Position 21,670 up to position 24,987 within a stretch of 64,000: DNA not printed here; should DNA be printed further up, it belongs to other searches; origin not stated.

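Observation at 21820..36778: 15-kb operon of three T9SS surface proteins with cohesin-like and dockerin-like modules and no recognisable enzyme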

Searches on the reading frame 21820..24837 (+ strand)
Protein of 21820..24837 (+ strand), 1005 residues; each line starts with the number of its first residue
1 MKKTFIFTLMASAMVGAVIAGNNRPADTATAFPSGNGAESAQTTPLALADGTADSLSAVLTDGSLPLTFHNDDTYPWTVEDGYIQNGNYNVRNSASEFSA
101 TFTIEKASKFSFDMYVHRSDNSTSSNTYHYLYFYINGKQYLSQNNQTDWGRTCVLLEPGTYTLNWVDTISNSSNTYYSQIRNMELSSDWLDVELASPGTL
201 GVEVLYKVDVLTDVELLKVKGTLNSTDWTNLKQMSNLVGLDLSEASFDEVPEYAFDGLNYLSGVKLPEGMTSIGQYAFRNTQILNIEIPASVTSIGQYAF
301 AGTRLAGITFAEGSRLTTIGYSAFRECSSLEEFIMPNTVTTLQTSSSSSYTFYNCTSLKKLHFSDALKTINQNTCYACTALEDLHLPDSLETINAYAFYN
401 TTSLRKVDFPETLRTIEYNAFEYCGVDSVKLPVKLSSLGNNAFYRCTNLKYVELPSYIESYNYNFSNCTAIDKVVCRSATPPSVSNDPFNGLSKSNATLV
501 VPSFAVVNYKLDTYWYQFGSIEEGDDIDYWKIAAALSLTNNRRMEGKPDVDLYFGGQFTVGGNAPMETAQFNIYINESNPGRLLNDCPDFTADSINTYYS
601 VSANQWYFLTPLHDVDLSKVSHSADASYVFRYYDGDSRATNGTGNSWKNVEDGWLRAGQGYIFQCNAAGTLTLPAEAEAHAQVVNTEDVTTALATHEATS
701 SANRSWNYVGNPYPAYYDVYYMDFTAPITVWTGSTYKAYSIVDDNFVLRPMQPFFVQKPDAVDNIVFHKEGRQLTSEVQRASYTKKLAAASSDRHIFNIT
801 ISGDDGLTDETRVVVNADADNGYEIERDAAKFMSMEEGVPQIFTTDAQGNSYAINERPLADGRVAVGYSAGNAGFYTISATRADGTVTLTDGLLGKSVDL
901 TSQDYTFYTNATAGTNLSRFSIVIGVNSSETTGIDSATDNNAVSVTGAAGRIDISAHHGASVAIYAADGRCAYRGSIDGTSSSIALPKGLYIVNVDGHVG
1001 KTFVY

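Call 6: search_protein_families(library=pfam, proteins=[window:21820-24837:+], max_evalue=0.1)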
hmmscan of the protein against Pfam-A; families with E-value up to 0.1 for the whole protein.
window:21820-24837:+ (1005 aa): 4 families
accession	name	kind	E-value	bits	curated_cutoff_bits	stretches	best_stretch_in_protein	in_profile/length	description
PF13306.12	LRR_5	-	1.1e-53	181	27.7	3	368-478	1-110/127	BspA type Leucine rich repeat region (6 copies)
PF13855.12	LRR_8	-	3.4e-09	36.7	27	0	350-387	19-57/61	Leucine rich repeat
PF19910.5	DUF6383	-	7.5e-06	26.4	23.7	1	938-998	7-67/74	Domain of unknown function (DUF6383)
PF23952.1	LRR_EndoS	-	0.0029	18.3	27.9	0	354-409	57-113/116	Endo-beta-N-acetylglucosaminidase EndoS LRR domain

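Call 7: search_protein_families(library=ncbifam, proteins=[window:21820-24837:+], max_evalue=0.1)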
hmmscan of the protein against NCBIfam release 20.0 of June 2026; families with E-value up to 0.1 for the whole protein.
window:21820-24837:+ (1005 aa): 4 families
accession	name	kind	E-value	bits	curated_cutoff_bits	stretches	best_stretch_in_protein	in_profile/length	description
NF047961.1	adhesin_HupY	equivalog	1.6e-19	69.5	1250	2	261-394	188-314/978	leucine-rich repeat adhesin HupY/LrrG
NF045861.1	glide_Gli349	exception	3.4e-12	43.9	1750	2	246-317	2687-2758/3169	gliding machinery surface structure protein Gli349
TIGR01615.1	A_thal_3542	domain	0.011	15.5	80.05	1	782-846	21-84/131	uncharacterized plant-specific domain TIGR01615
TIGR04183.1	Por_Secre_tail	domain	0.06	13.3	23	1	953-997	14-60/72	T9SS type A sorting domain-containing protein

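Call 41: search_solved_structures(query=A5, max_evalue=1)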
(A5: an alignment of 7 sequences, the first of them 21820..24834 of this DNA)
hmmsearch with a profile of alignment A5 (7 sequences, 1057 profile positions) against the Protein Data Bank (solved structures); distinct sequences matched with E-value up to 1: 252 (the best 60 are shown).
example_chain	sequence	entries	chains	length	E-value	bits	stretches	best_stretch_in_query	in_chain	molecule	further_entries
4fs7_A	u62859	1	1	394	7.5e-87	295.5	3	382-532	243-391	Uncharacterized protein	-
4gt6_A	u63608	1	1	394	2.3e-60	207.7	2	381-549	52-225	Cell surface protein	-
4h09_A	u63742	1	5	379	1.7e-48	168.4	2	313-533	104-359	Hypothetical leucine rich repeat protein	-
4fdw_A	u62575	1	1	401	9e-41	142.9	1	326-579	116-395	leucine rich hypothetical protein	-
4fd0_A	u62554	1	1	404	3.3e-40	141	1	327-579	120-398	Leucine rich hypothetical protein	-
4cp6_A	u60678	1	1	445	3.3e-34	121.1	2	349-481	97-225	CHOLINE BINDING PROTEIN PCPA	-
6mlx_A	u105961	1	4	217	2e-33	118.5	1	383-544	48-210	Leucine-rich repeat protein TpLRR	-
3sb4_A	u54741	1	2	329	7e-29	103.5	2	254-389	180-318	Hypothetical leucine rich repeat protein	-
4ufs_A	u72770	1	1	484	1.7e-23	85.7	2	293-523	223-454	LEUCINE-RICH REPEAT-CONTAINING G-PROTEIN COUPLED RECEPTOR 5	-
4ufr_A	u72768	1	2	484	1.7e-23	85.7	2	293-523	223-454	LEUCINE-RICH REPEAT-CONTAINING G-PROTEIN COUPLED RECEPTOR 5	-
4kng_A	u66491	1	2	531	3.4e-23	84.7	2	293-518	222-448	Leucine-rich repeat-containing G-protein coupled receptor 5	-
4bsr_A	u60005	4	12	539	3.7e-23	84.6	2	293-518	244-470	LEUCINE-RICH REPEAT-CONTAINING G-PROTEIN COUPLED RECEPTOR 5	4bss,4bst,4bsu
4kt1_A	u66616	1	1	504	1.9e-22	82.2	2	294-530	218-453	Leucine-rich repeat-containing G-protein coupled receptor 4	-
8xfs_A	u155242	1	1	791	1e-21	79.8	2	294-519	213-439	Leucine-rich repeat-containing G-protein coupled receptor 4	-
8y69_A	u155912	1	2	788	1e-21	79.8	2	294-519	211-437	Leucine-rich repeat-containing G-protein coupled receptor 4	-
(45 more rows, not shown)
